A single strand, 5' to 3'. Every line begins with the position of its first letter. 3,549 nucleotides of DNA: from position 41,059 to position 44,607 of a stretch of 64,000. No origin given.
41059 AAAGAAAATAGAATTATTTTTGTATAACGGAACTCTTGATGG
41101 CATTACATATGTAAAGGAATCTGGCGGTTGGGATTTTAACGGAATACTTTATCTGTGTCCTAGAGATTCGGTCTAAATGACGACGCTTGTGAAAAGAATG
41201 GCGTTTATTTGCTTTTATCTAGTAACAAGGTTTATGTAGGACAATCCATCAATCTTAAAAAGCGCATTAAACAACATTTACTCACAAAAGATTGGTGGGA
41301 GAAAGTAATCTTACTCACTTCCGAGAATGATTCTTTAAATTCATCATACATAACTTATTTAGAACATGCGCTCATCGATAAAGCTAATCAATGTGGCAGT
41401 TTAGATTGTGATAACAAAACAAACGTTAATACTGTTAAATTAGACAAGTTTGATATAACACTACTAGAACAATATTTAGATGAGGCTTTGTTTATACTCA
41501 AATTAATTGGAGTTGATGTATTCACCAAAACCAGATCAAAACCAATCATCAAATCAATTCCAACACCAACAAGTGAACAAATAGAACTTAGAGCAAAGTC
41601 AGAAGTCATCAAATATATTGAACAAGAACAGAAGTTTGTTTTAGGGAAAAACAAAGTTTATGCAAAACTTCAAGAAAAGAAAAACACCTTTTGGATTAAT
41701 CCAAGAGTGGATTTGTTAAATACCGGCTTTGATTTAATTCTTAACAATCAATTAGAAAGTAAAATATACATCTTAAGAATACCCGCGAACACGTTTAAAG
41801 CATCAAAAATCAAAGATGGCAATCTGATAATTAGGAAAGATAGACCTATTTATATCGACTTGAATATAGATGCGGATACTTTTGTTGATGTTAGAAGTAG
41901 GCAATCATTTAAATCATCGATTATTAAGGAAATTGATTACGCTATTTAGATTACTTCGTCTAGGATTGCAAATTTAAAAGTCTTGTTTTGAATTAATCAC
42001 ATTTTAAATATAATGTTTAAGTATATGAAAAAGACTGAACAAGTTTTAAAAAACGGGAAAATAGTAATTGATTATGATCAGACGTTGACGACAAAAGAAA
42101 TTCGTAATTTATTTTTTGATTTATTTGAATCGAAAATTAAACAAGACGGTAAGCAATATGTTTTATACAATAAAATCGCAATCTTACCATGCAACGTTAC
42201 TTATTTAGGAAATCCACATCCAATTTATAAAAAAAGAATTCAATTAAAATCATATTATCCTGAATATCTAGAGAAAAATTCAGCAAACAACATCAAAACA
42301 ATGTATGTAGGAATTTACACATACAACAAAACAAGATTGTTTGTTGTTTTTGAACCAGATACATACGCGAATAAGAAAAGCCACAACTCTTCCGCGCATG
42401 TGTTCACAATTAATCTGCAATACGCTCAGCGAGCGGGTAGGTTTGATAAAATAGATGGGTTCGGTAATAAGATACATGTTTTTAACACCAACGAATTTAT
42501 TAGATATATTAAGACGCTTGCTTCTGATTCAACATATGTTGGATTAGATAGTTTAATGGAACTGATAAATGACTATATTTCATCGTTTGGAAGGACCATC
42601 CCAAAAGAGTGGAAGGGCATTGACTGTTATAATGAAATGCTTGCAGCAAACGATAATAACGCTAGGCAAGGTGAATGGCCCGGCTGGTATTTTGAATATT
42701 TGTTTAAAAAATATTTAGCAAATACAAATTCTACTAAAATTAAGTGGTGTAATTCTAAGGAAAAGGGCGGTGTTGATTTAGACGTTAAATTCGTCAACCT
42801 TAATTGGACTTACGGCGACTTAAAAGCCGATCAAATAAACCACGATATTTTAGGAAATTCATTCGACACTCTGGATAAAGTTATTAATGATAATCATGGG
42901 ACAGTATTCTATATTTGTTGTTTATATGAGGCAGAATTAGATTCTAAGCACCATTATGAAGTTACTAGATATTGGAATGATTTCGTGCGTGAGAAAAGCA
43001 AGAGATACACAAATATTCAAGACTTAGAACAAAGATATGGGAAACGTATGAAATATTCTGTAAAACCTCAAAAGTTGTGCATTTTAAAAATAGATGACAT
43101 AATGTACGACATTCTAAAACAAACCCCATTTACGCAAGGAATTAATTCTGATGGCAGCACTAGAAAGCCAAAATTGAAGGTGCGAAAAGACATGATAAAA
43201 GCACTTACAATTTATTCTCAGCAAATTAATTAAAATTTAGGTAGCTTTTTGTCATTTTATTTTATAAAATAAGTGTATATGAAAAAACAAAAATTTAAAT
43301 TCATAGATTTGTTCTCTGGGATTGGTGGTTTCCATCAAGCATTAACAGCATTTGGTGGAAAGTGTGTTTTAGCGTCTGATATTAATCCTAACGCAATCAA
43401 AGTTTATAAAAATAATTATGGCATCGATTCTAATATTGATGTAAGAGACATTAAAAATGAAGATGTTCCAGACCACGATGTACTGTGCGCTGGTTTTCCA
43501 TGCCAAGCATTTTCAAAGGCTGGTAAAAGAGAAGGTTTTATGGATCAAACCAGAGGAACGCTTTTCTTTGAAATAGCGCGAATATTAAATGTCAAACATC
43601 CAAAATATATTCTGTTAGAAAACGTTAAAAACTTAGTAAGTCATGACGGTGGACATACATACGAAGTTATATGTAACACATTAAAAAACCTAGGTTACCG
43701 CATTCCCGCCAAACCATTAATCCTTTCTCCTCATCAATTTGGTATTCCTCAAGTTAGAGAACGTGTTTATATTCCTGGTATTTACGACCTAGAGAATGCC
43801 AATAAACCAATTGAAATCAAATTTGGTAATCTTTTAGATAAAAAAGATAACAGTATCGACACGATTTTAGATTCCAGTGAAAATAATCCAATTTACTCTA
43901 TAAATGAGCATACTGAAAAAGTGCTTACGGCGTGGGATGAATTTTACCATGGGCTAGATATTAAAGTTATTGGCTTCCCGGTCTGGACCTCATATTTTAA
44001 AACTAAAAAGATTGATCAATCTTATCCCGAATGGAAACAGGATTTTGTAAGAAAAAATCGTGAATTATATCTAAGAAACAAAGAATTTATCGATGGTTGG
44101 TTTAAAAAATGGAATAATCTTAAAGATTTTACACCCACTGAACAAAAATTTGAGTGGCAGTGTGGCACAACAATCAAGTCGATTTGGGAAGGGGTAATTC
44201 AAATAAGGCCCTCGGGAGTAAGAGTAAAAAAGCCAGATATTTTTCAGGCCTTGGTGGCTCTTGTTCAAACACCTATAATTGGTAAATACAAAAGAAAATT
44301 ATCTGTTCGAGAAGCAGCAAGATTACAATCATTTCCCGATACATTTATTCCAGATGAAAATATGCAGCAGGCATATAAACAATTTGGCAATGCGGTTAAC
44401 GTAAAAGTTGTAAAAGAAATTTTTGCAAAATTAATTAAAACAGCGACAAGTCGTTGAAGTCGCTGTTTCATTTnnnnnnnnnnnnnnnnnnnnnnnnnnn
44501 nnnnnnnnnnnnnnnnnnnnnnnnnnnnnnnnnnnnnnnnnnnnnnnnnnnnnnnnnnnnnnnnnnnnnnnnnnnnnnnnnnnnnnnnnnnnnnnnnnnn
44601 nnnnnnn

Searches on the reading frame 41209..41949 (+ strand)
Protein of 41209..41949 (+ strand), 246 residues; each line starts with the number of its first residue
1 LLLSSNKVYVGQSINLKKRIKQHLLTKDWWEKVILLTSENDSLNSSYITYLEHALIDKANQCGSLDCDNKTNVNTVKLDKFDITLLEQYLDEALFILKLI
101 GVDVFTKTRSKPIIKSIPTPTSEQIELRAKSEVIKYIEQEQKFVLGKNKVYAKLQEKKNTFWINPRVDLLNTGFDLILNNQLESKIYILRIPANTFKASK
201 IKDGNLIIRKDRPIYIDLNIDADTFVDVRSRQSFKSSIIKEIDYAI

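Call 3: search_protein_families(library=pfam, proteins=[window:41209-41949:+], max_evalue=0.1)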
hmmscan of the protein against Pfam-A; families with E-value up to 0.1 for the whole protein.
window:41209-41949:+ (246 aa): 2 families
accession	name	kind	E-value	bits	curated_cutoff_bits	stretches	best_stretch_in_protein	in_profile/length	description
PF01541.30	GIY-YIG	-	9.3e-05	23.1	22.6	1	5-27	12-34/78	GIY-YIG catalytic domain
PF20815.3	GIY_YIG_2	-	0.034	14.5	22.4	1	6-94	32-106/153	GIY-YIG catalytic domain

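Call 4: search_protein_families(library=padloc, proteins=[window:41209-41949:+], max_evalue=0.1)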
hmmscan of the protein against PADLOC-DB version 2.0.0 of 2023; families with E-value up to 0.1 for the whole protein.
window:41209-41949:+ (246 aa): 6 families
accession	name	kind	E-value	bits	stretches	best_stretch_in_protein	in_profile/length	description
PDLC04923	PDC-S14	-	3e-31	106.7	1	5-162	86-230/320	-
PDLC04925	PDC-S14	-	3e-29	100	1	5-163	77-216/301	-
PDLC04922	PDC-S14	-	6e-21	73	1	1-111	54-164/305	-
PDLC04924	PDC-S14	-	2.8e-19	67.9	1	6-158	63-206/280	-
PDLC04921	PDC-S14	-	2.4e-15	54.6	1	5-115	63-175/280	-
PDLC03975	UzuA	-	0.00015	19.5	1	6-41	168-203/277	-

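Call 5: search_protein_families(library=ncbifam, proteins=[window:41209-41949:+], max_evalue=0.1)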
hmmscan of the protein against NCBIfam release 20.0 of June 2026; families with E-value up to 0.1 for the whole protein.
window:41209-41949:+ (246 aa): 1 family
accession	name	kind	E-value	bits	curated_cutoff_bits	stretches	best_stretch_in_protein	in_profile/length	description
TIGR01453.1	grpIintron_endo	subfamily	0.00013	22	56.05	1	4-96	11-81/215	group I intron endonuclease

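Call 6: search_protein_families(library=phrogs, proteins=[window:41209-41949:+], max_evalue=0.1)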
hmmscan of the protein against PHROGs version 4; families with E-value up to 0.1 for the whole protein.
window:41209-41949:+ (246 aa): 5 families
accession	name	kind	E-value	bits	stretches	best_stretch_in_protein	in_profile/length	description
phrog_12629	-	unknown function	5.3e-22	79.3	1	6-162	67-217/303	-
phrog_16880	-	DNA, RNA and nucleotide metabolism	0.00065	20.7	1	6-32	18-44/162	endonuclease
phrog_3312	-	DNA, RNA and nucleotide metabolism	0.003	18.6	1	7-40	18-51/175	endonuclease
phrog_7168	-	DNA, RNA and nucleotide metabolism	0.011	16.2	1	5-26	12-33/284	homing endonuclease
phrog_7685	-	integration and excision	0.027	15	1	188-240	85-134/240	integrase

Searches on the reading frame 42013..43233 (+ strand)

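Call 3: search_protein_families(library=pfam, proteins=[window:42013-43233:+], max_evalue=0.1)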
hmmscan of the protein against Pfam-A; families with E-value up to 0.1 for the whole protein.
window:42013-43233:+ (406 aa): 1 family
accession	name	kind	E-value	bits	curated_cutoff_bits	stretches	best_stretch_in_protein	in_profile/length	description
PF20296.3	MTaX1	-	9.7e-20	71.6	25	1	54-166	2-111/111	Methylase-associated X1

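Call 4: search_protein_families(library=padloc, proteins=[window:42013-43233:+], max_evalue=0.1)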
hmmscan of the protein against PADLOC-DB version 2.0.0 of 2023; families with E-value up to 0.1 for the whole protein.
window:42013-43233:+ (406 aa): 1 family
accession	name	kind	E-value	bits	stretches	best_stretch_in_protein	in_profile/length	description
PDLC03409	REase_II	-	8e-48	161.2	1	9-404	7-398/408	Type II restriction enzyme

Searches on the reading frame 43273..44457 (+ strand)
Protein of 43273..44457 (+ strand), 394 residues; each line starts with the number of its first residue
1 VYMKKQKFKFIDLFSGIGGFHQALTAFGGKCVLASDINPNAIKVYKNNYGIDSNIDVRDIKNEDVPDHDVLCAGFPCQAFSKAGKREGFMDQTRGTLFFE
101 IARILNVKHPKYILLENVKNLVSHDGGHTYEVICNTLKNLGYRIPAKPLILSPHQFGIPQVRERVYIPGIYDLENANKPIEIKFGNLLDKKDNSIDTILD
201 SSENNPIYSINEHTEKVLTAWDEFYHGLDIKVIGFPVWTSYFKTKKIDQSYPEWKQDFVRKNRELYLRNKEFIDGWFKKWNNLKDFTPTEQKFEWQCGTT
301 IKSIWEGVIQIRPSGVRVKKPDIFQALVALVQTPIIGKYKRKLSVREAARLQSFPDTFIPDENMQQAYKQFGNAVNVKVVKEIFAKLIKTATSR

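Call 48: search_protein_families(library=pfam, proteins=[window:43273-44457:+], max_evalue=0.001)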
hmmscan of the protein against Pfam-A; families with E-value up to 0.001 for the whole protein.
window:43273-44457:+ (394 aa): 1 family
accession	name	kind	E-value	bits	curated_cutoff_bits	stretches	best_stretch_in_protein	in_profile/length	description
PF00145.23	DNA_methylase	-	2e-82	277.6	22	1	8-389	1-324/324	C-5 cytosine-specific DNA methylase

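Call 88: search_protein_families(library=padloc, proteins=[window:43273-44457:+], max_evalue=0.001)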
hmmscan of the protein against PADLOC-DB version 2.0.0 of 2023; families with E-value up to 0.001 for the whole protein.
window:43273-44457:+ (394 aa): 61 families (the best 25 are shown)
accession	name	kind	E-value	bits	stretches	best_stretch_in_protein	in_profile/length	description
PDLC00034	DruM2|DruM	-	1.8e-107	357.7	1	3-389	3-426/457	DNA cytosine methylase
PDLC03272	MTase_II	-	3.8e-98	327.3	1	4-391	71-390/407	Type II methyltransferase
PDLC03220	MTase_II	-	2e-71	239.2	2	6-168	10-183/525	Type II methyltransferase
PDLC03361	MTase_II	-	1.6e-68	229.6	2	4-220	83-332/455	Type II methyltransferase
PDLC02653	DrmMII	-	4.4e-62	207.9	2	6-213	3-208/333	DrmMII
PDLC03217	MTase_II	-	6.1e-62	208.1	2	5-223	382-597/703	Type II methyltransferase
PDLC03378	MTase_II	-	2.1e-61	206.1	1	7-392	2-331/344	Type II methyltransferase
PDLC03234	MTase_II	-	2.8e-50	169.6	2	6-180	3-184/375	Type II methyltransferase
PDLC03716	oMTase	-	2.2e-48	163.2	1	3-215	34-240/349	orphan methyltransferase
PDLC03242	MTase_II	-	3e-47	159.5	1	6-211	99-296/409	Type II methyltransferase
PDLC03734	oMTase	-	1.5e-46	157.3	1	7-196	3-196/444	orphan methyltransferase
PDLC00027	DruM2|DruM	-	5.9e-46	155.5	2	5-212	9-204/361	DNA cytosine methylase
PDLC03269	MTase_II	-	5.7e-45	152.2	2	6-173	2-168/437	Type II methyltransferase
PDLC03326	MTase_II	-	1.3e-44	151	2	6-174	3-179/412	Type II methyltransferase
PDLC03237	MTase_II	-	1.5e-44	150.2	2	9-197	795-995/1036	Type II methyltransferase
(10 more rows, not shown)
